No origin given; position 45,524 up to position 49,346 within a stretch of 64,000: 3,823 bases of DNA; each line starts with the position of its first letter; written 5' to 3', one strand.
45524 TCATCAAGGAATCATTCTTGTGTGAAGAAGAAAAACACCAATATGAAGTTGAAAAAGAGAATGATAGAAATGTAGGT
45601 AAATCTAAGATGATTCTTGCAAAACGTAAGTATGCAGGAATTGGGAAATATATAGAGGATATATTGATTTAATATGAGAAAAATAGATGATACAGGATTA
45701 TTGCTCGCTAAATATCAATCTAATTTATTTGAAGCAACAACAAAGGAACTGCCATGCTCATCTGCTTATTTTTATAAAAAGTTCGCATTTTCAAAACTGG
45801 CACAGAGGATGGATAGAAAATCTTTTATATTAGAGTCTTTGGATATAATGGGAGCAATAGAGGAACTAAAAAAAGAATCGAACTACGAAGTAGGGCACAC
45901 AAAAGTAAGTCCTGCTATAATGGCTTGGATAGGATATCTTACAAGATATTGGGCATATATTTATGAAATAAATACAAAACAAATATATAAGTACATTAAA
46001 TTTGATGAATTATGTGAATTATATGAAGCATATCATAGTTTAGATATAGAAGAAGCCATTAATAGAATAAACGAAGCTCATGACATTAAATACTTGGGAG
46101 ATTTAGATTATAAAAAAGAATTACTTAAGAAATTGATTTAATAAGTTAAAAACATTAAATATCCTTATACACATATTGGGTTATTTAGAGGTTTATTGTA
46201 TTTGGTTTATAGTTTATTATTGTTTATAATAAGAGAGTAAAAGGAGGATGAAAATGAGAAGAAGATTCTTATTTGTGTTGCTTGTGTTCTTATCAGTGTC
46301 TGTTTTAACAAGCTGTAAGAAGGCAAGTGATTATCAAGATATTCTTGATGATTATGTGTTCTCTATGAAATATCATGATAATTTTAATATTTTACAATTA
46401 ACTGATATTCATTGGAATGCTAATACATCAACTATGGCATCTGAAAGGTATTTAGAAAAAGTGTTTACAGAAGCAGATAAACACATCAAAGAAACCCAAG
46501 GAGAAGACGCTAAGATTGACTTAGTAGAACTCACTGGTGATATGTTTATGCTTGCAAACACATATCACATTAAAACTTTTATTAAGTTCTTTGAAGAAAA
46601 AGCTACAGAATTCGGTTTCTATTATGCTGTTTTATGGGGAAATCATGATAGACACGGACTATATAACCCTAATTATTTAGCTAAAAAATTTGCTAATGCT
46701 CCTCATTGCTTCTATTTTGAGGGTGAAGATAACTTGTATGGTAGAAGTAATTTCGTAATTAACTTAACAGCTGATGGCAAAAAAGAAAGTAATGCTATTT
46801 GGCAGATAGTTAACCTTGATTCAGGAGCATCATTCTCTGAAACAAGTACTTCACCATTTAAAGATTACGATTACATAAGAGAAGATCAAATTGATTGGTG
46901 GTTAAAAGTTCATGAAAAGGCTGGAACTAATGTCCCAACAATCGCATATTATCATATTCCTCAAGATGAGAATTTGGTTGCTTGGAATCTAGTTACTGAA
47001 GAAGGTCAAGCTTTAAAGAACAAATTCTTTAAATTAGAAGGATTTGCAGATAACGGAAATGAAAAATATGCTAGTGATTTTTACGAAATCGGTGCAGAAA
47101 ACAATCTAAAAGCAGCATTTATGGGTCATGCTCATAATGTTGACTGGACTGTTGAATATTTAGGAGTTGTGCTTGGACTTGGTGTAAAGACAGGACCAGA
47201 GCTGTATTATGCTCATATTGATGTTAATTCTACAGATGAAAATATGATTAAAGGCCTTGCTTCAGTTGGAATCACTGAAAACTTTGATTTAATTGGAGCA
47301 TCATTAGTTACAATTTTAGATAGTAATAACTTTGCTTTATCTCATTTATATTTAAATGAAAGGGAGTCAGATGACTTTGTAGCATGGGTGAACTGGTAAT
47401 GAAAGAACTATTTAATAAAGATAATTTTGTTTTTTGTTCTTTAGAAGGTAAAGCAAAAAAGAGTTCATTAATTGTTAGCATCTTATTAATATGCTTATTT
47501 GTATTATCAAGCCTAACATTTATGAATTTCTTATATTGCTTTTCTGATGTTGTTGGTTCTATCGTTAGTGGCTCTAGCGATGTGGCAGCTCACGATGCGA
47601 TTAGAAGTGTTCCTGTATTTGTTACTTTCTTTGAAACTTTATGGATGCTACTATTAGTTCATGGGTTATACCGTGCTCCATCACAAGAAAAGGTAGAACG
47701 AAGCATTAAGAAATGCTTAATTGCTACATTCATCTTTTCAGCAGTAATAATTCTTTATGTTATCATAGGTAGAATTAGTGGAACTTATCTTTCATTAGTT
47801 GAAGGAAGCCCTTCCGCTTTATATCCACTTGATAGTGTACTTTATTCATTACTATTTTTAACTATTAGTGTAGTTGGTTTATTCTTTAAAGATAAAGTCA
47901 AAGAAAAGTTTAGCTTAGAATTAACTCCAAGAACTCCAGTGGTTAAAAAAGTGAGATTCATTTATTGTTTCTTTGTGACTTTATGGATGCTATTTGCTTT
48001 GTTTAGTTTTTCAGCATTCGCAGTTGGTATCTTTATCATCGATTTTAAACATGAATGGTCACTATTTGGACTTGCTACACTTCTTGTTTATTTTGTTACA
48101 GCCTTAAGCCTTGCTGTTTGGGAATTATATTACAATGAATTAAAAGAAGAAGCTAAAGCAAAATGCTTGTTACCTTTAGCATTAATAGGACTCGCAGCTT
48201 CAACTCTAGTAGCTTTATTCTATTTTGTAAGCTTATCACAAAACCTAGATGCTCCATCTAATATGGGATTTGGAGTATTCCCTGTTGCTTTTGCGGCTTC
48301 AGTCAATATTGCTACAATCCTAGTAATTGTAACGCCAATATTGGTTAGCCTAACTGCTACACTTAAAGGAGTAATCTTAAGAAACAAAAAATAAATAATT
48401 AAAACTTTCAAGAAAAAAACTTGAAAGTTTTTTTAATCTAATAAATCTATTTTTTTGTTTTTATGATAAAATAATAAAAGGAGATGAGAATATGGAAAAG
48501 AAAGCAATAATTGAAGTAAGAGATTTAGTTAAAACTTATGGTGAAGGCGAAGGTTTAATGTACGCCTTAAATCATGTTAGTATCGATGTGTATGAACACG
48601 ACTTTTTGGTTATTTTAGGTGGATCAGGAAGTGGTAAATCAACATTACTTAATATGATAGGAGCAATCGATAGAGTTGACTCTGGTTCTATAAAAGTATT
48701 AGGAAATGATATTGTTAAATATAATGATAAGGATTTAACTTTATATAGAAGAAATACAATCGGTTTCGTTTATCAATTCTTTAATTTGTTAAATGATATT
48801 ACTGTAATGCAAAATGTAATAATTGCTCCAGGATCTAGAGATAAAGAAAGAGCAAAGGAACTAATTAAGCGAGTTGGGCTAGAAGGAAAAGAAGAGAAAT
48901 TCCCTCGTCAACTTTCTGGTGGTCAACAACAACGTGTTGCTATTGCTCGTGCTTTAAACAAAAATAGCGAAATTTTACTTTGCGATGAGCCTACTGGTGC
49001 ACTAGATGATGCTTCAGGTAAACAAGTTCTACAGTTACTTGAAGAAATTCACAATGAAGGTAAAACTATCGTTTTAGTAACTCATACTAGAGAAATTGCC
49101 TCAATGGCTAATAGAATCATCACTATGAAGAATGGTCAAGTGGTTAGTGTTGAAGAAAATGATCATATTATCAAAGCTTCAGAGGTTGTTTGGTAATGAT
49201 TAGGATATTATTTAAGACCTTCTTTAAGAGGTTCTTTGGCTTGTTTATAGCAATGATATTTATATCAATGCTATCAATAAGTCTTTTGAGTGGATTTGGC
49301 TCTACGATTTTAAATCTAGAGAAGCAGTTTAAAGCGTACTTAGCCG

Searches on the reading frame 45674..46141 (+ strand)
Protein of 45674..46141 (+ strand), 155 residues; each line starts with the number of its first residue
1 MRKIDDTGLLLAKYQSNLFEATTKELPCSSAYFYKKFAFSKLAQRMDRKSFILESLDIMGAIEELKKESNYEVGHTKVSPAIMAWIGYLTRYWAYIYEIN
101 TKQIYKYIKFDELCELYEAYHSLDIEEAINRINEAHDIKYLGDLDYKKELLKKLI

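Call 3: search_protein_families(library=pfam, proteins=[window:45674-46141:+], max_evalue=1)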
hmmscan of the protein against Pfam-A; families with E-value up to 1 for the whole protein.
window:45674-46141:+ (155 aa): 1 family
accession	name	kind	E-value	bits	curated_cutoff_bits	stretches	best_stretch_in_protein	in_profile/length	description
PF15540.11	Ntox47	-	0.029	15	25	1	2-78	10-82/120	Bacterial toxin 47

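Call 4: search_protein_families(library=ncbifam, proteins=[window:45674-46141:+], max_evalue=1)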
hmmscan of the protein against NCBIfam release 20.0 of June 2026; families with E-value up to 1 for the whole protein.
window:45674-46141:+ (155 aa): 0 families

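Call 5: search_protein_families(library=padloc, proteins=[window:45674-46141:+], max_evalue=1)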
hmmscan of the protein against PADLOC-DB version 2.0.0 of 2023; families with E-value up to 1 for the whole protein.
window:45674-46141:+ (155 aa): 2 families
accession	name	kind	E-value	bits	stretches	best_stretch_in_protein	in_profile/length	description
PDLC04642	PDC-M42B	-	1.9e-10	39.1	1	14-134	15-137/138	-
PDLC04435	PDC-M13A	-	0.23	9.7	1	102-131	27-60/72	-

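Call 14: find_homologous_proteins(query=window:45674-46141:+)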
Query window:45674-46141:+ (155 aa): 33 proteins with E <= 0.001 among 60 candidates.
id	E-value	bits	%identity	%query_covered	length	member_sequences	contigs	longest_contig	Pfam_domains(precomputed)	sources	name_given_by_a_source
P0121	9.4e-89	313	91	100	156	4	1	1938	-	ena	-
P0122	2.3e-86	305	90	100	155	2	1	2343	-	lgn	-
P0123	4.2e-84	298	88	100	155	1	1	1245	-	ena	-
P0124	2.3e-82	292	87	100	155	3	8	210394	-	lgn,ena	-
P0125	7.0e-81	287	83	100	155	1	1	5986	-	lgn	-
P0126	4.2e-80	285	82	99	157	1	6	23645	-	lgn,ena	-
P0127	5.1e-80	285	85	100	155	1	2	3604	-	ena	-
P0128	1.5e-78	280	80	100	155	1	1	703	-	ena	-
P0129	4.6e-77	275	83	100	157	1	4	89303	-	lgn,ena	-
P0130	7.1e-76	271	79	100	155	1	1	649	-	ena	-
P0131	2.2e-74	266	77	100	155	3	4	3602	-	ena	-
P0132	2.3e-73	263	73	100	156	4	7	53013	-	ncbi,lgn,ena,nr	ncbi:MAG: antitoxin [Clostridia bacterium]|nr:antitoxin [Clostridia bacterium]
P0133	3.4e-73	262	77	99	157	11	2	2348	-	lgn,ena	-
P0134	6.6e-73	262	75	100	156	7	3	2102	-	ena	-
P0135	2.8e-72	260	79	99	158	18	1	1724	-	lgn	-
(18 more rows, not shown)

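Call 23: search_protein_families(library=pfam, alignment_id=A2, max_evalue=10)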
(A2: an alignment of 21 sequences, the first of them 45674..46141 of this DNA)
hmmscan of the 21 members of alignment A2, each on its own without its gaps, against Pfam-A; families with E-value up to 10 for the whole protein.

A. member 1, window:45674-46141:+ (155 aa): 1 family
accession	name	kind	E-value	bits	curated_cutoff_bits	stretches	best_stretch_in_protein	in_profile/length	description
PF15540.11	Ntox47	-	0.029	15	25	1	2-78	10-82/120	Bacterial toxin 47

B. families by the number of members that match (of 21 scanned): 10 families
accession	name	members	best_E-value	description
PF12668.12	DUF3791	8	0.0092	Protein of unknown function (DUF3791)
PF15540.11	Ntox47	1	0.029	Bacterial toxin 47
PF10421.14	OAS1_C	1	0.094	2'-5'-oligoadenylate synthetase 1, domain 2, C-terminus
PF13918.12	PLDc_3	1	0.095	PLD-like domain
PF24999.1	LAMB4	1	0.11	Laminin subunit beta-4-like domain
PF17639.7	DUF5517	1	0.11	Family of unknown function (DUF5517)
PF22023.1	Pus10_THUMP_arc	1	0.11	Pus10 THUMP domain, archaeal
PF14764.12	SPG48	1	0.15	AP-5 complex subunit, vesicle trafficking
PF16133.10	DUF4844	1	0.16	Domain of unknown function (DUF4844)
PF02796.21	HTH_7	1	9.3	Helix-turn-helix domain of resolvase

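Call 25: search_solved_structures(query=A2, max_evalue=10)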
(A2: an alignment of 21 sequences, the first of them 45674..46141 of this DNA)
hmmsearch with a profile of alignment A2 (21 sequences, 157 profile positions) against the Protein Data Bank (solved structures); distinct sequences matched with E-value up to 10: 0.

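Call 43: predict_structure(alignment_id=A3)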
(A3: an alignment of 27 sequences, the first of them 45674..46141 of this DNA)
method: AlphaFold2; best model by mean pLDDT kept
length: 155 residues; sequences in the alignment: 27
mean_pLDDT: 88.3   pTM: 0.83
mean pLDDT of the five models: 88.3, 87.9, 87.9, 86.7, 84.3
residues with pLDDT >= 90: 96; 70-90: 40; 50-70: 19; < 50: 0
segments of 3 or more residues with pLDDT < 50: none
pLDDT, mean of each block of 10 residues (from residue 1): 86 97 96 96 91 87 95 95 97 90 91 90 87 80 60 63
secondary structure, 60 per line:
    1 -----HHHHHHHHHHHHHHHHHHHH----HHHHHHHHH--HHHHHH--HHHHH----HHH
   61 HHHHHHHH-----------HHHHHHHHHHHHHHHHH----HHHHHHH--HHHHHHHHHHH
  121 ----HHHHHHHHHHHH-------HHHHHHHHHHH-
elements in order: H6-25 H30-38 H41-46 H49-53 H58-68 H80-96 H101-107 H110-120 H125-136 H144-154

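Call 71: search_protein_families(library=ncbifam, proteins=[P0132], max_evalue=0.00001)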
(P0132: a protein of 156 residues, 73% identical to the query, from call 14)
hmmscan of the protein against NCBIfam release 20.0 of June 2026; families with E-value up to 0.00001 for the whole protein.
P0132 (156 aa): 0 families

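Call 77: search_protein_families(library=phrogs, proteins=[window:45674-46141:+], max_evalue=0.01)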
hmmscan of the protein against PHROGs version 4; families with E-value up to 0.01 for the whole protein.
window:45674-46141:+ (155 aa): 0 families

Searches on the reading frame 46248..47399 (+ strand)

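Call 3: search_protein_families(library=pfam, proteins=[window:46248-47399:+], max_evalue=1)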
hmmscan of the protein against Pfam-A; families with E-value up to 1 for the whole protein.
window:46248-47399:+ (383 aa): 1 family
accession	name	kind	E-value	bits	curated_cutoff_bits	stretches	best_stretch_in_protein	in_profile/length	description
PF00149.33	Metallophos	-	4.6e-08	34.1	21.5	1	47-297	2-190/191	Calcineurin-like phosphoesterase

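Call 71: search_protein_families(library=ncbifam, proteins=[window:46248-47399:+], max_evalue=0.00001)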
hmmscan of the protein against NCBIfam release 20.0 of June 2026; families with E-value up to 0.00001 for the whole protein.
window:46248-47399:+ (383 aa): 0 families

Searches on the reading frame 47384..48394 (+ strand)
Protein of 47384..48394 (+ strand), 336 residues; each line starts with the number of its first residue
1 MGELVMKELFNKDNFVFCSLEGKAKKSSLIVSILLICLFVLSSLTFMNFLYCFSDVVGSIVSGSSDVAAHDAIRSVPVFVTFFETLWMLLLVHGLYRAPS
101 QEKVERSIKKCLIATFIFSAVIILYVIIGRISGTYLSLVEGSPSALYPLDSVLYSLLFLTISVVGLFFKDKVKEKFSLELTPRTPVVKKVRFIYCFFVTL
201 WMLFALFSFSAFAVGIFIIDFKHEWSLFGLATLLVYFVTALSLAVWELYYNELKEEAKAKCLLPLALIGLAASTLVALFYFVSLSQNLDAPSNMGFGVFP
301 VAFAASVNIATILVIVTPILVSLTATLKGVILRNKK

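Call 3: search_protein_families(library=pfam, proteins=[window:47384-48394:+], max_evalue=1)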
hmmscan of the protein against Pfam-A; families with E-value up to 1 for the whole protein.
window:47384-48394:+ (336 aa): 1 family
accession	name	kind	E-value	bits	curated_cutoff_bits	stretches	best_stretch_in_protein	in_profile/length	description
PF17402.7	DUF5408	-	0.73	10.2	25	1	111-134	19-41/63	Family of unknown function (DUF5408)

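Call 71: search_protein_families(library=ncbifam, proteins=[window:47384-48394:+], max_evalue=0.00001)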
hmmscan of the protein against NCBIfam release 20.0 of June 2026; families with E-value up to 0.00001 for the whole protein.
window:47384-48394:+ (336 aa): 0 families

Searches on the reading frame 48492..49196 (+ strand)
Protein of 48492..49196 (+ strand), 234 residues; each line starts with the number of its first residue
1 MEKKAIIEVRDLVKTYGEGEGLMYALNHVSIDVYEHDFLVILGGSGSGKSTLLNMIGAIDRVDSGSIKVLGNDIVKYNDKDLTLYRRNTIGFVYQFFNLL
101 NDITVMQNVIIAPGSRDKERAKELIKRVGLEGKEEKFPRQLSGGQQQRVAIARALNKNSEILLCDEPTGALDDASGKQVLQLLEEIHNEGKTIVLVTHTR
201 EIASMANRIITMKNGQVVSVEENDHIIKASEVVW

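Call 71: search_protein_families(library=ncbifam, proteins=[window:48492-49196:+], max_evalue=0.00001)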
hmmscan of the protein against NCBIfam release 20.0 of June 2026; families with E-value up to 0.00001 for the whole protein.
window:48492-49196:+ (234 aa): 187 families (the best 25 are shown)
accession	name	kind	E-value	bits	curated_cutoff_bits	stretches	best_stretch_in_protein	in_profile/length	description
NF007826.0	PRK10535.1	equivalog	2.7e-60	204.4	966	1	5-223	3-227/648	macrolide ABC transporter ATP-binding protein/permease MacB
NF038007.1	ABC_ATP_DarD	equivalog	5.8e-58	195.9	375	1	23-216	18-217/218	darobactin export ABC transporter ATP-binding protein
TIGR02982.1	heterocyst_DevA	subfamily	2.6e-57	193.9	295.8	1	6-217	1-219/220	ABC exporter ATP-binding subunit, DevA family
TIGR02211.1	LolD_lipo_ex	equivalog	2.5e-56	190.6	307.75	1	6-218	1-220/221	lipoprotein-releasing ABC transporter ATP-binding protein LolD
TIGR03608.1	L_ocin_972_ABC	subfamily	6.8e-56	189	254.85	1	24-212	12-206/206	putative bacteriocin export ABC transporter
TIGR02673.1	FtsE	equivalog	6.6e-55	186.1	264.85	1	6-216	1-214/214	cell division ATP-binding protein FtsE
TIGR02315.1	ABC_phnC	equivalog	2.9e-51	174.2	266.1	1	6-224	1-231/243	phosphonate ABC transporter ATP-binding protein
TIGR01186.1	proV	subfamily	8.4e-48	163.3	326.6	1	21-228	4-219/363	betaine/proline/choline family ABC transporter ATP-binding protein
NF007879.0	PRK10584.1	equivalog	4.6e-47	160.6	336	1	1-218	1-225/228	putative ABC transporter ATP-binding protein YbbA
TIGR00968.1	3a0106s01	subfamily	1e-46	159.4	342.75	1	7-228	1-220/237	sulfate ABC transporter ATP-binding protein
NF008639.0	PRK11629.1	equivalog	1.6e-46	158.6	360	1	2-217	2-224/234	lipoprotein-releasing ABC transporter ATP-binding protein LolD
NF008428.0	PRK11264.1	equivalog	1.8e-46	158.4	406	1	6-223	3-228/250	L-cystine ABC transporter ATP-binding protein TcyN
NF007027.0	PRK09493.1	equivalog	3e-46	157.7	379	1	6-229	1-226/240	glutamine ABC transporter ATP-binding protein GlnQ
NF008338.0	PRK11124.1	equivalog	6.6e-46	156.8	369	1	7-226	3-228/242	arginine ABC transporter ATP-binding protein ArtP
TIGR03265.1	PhnT2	equivalog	2e-45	155.5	457.7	1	5-224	3-220/353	putative 2-aminoethylphosphonate ABC transporter ATP-binding protein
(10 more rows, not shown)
